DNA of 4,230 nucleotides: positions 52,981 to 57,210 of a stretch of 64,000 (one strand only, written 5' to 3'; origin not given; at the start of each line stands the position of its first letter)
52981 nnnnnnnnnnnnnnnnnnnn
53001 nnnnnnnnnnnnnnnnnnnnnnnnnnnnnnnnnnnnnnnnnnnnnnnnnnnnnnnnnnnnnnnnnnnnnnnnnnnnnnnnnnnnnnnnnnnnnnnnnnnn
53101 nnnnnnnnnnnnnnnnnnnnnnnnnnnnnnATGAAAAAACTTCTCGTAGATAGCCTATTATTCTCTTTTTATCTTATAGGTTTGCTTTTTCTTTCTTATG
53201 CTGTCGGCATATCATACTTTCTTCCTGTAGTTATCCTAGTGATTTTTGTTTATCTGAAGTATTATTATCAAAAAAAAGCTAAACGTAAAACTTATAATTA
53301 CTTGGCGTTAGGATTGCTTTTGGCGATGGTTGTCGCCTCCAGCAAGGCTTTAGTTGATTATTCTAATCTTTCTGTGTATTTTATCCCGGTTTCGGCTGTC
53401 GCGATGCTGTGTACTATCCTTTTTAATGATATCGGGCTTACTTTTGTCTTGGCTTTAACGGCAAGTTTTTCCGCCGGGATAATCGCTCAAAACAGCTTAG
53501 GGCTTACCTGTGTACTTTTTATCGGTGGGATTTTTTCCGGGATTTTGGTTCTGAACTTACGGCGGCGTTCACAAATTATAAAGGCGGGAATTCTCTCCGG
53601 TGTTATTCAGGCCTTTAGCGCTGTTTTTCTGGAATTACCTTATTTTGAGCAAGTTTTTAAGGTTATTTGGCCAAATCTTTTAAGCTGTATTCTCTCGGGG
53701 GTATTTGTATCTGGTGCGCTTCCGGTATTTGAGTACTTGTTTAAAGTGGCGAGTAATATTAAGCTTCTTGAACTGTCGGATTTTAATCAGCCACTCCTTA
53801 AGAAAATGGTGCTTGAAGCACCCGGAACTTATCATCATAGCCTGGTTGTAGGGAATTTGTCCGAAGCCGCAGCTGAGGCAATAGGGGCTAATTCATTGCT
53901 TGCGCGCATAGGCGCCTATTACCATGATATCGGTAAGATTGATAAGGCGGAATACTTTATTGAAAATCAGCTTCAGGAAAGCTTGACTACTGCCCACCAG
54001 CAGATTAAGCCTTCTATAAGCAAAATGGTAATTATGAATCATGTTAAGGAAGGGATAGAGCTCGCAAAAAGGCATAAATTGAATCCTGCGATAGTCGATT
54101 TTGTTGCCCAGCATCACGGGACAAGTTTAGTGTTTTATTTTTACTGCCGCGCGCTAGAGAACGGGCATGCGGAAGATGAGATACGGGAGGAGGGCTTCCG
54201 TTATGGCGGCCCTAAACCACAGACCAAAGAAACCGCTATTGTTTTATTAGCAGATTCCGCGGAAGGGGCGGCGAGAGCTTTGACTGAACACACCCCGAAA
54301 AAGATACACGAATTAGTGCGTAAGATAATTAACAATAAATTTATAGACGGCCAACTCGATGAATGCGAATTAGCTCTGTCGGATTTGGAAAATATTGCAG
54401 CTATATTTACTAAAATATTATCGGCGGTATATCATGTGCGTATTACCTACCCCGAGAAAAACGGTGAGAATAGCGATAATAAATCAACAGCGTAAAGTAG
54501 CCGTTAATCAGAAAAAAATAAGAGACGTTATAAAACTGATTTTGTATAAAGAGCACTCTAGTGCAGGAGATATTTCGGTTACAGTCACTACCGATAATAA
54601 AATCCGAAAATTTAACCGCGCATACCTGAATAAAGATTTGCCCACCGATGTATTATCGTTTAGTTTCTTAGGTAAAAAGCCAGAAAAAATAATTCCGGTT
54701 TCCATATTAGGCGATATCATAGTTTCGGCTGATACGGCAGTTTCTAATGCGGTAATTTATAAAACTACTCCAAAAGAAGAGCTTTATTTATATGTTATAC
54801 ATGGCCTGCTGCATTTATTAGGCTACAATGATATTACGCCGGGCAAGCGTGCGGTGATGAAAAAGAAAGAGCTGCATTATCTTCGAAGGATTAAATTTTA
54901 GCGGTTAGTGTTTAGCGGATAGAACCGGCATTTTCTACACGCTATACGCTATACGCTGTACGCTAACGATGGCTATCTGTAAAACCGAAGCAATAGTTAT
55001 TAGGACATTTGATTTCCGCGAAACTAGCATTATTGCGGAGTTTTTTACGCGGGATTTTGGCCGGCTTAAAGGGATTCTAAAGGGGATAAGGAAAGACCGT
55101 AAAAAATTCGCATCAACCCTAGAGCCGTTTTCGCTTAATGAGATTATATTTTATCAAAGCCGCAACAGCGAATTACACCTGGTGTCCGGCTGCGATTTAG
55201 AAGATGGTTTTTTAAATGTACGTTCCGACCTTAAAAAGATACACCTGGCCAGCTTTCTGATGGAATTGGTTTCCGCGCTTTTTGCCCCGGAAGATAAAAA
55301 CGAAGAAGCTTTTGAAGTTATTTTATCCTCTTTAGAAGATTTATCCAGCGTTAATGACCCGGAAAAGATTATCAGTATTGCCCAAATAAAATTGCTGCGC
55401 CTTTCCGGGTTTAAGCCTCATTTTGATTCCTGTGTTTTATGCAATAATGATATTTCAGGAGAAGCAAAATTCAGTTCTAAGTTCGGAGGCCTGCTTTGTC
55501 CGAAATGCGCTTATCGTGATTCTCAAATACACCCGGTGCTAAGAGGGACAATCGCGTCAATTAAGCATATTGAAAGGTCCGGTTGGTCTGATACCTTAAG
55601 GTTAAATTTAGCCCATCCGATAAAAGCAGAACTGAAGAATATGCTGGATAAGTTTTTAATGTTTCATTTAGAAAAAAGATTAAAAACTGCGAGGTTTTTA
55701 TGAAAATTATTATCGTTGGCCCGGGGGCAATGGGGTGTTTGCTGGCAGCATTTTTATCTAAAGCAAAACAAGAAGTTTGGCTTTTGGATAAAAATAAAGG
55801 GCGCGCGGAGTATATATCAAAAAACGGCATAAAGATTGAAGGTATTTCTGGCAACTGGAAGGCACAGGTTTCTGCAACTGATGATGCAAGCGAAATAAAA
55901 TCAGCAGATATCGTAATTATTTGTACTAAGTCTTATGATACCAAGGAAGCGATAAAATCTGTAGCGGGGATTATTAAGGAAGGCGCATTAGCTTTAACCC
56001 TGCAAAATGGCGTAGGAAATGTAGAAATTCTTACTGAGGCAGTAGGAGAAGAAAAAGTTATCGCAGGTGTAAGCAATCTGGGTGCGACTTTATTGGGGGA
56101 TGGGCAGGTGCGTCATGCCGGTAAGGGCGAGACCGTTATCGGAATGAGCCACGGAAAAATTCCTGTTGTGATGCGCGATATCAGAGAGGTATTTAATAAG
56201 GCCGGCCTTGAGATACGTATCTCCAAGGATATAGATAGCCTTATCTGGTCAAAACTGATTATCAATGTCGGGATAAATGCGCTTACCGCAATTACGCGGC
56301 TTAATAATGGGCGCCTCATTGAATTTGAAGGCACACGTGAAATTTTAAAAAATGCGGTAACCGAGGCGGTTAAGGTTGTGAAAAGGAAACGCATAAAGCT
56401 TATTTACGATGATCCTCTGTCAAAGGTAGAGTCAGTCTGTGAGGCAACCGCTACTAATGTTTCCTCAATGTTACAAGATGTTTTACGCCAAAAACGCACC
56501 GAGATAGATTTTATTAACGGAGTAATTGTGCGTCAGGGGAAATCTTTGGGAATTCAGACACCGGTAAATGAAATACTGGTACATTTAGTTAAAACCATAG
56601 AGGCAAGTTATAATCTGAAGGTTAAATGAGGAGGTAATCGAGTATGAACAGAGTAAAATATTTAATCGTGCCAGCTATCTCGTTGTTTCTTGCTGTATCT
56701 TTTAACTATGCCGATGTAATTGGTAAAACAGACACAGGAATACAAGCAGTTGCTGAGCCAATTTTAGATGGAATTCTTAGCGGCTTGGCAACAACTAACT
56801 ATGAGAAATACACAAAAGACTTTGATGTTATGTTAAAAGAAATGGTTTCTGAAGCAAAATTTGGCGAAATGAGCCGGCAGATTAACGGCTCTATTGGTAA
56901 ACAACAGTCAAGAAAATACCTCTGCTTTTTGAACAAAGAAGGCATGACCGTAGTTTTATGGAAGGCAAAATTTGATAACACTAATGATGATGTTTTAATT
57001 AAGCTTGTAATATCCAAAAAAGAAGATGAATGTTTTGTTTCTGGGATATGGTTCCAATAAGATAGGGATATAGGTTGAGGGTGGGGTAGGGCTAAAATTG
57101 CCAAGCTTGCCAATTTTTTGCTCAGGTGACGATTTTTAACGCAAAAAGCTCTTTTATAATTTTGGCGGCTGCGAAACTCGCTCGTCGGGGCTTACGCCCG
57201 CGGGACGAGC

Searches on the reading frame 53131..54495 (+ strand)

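Call 22: search_protein_families(library=pfam, proteins=[window:53131-54495:+], max_evalue=0.01)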
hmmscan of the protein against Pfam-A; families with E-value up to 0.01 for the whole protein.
window:53131-54495:+ (454 aa): 4 families
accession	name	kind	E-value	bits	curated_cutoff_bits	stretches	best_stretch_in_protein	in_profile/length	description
PF07698.17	7TM-7TMR_HD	-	3e-25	89.7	29.4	1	26-208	6-190/190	7TM receptor with intracellular HD hydrolase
PF01966.28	HD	-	3.6e-13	50.3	22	1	233-376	1-112/116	HD domain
PF18019.7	Cas3_HD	-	0.0005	20.6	23.1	1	257-331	56-131/207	Cas3, HD domain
PF08668.18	HDOD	-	0.0012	18.8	22.9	1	229-329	91-194/196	HDOD domain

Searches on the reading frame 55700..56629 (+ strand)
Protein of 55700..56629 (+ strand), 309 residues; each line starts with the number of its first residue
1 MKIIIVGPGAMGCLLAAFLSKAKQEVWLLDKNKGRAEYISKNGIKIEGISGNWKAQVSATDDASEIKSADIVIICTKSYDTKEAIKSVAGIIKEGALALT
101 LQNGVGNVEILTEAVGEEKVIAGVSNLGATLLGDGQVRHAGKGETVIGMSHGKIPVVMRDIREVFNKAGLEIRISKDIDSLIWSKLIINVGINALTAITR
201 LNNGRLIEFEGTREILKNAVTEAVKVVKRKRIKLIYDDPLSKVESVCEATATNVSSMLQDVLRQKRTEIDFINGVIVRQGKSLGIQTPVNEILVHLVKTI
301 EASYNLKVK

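Call 23: search_protein_families(library=ncbifam, proteins=[window:55700-56629:+], max_evalue=1e-10)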
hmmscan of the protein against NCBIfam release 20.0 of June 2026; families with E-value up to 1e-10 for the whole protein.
window:55700-56629:+ (309 aa): 15 families
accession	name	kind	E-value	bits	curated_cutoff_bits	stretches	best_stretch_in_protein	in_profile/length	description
TIGR00745.1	apbA_panE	subfamily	2e-84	283.5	141.35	1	2-303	1-304/305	2-dehydropantoate 2-reductase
NF005091.0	PRK06522.2-2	equivalog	5e-62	209.8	252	1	1-302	2-298/302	2-dehydropantoate 2-reductase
NF005092.1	PRK06522.2-3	equivalog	2.9e-59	200.6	500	1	1-301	1-295/296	2-dehydropantoate 2-reductase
NF005093.0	PRK06522.2-4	equivalog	4.4e-59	200.3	308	1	1-303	4-299/304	2-dehydropantoate 2-reductase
NF005087.0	PRK06522.1-1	equivalog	1.1e-56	192.1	351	1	1-305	1-293/296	2-dehydropantoate 2-reductase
NF005088.0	PRK06522.1-2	subfamily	9.2e-56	189.2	371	1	1-303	1-304/308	2-dehydropantoate 2-reductase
NF006083.0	PRK08229.1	equivalog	3.4e-49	167.6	371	1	1-240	3-239/341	2-dehydropantoate 2-reductase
NF004311.0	PRK05708.1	equivalog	4e-46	157.3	378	1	2-297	4-293/305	putative 2-dehydropantoate 2-reductase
NF005094.0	PRK06522.2-5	equivalog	1.7e-37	129.4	382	1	1-296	1-297/307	2-dehydropantoate 2-reductase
NF005090.0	PRK06522.2-1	equivalog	2.3e-37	128.9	496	1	1-302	3-294/296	2-dehydropantoate 2-reductase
NF004887.0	PRK06249.1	equivalog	2.9e-37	128.6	360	1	1-302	6-312/316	putative 2-dehydropantoate 2-reductase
NF005089.0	PRK06522.1-4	subfamily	1.8e-35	122.9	223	2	112-303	131-320/326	2-dehydropantoate 2-reductase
NF009543.0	PRK12921.1-5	equivalog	5e-31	108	339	1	1-302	1-304/305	oxidoreductase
NF009542.0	PRK12921.1-4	equivalog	3.8e-27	95.3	288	1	1-300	2-282/286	oxidoreductase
NF009541.0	PRK12921.1-1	equivalog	7.3e-24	84.5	338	1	2-297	7-289/297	oxidoreductase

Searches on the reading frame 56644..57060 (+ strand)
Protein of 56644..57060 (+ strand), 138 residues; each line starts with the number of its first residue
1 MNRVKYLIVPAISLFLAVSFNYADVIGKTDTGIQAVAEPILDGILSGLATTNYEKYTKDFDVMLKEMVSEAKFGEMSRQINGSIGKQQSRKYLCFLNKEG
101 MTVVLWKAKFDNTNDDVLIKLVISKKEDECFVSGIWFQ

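Call 50: search_protein_families(library=pfam, proteins=[window:56644-57060:+], max_evalue=0.01)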
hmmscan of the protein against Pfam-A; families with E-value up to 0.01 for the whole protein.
window:56644-57060:+ (138 aa): 1 family
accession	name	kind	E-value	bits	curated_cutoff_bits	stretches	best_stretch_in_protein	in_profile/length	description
PF13026.12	DUF3887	-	3.2e-07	31.4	31.8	1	44-114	4-75/91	Protein of unknown function (DUF3887)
